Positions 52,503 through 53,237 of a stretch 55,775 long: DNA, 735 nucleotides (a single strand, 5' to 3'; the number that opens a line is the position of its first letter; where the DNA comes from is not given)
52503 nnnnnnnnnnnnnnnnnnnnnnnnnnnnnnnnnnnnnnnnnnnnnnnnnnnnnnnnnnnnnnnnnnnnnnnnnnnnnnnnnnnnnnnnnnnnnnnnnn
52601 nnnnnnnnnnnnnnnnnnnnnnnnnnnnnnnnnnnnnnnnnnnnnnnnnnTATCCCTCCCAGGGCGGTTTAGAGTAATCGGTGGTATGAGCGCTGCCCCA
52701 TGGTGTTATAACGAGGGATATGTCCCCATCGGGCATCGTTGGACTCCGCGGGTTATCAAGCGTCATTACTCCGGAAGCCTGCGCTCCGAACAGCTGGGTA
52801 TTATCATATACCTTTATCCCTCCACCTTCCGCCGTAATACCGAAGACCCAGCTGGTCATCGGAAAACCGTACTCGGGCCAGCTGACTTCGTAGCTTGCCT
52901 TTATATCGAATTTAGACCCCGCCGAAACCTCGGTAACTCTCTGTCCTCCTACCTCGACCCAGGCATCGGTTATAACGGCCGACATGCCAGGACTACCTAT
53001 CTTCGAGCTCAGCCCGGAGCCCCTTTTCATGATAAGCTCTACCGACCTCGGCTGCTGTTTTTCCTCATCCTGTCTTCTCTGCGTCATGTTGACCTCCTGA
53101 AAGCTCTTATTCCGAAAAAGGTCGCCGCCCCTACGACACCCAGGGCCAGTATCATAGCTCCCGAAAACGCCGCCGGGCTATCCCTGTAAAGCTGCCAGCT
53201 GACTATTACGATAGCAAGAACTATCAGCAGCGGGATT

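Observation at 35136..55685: No recognisable tailed-phage hallmarks: a possible non-tailed, membrane-containing virion or a non-viral surface module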

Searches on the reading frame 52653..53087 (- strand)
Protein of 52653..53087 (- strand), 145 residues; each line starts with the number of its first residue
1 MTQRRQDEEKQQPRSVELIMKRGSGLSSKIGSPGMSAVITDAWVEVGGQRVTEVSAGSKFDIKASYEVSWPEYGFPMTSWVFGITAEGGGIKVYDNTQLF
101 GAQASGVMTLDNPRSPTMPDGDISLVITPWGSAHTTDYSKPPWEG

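Call 90: search_protein_families(library=pfam, max_evalue=1, proteins=[window:52653-53087:-])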
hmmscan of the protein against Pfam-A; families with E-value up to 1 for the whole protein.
window:52653-53087:- (145 aa): 1 family
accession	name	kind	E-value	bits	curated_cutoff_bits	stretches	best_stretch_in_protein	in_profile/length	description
PF21454.2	MSP1_barrel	-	0.047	14.2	27.8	1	54-102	15-63/112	Major structural protein 1, jelly-roll domain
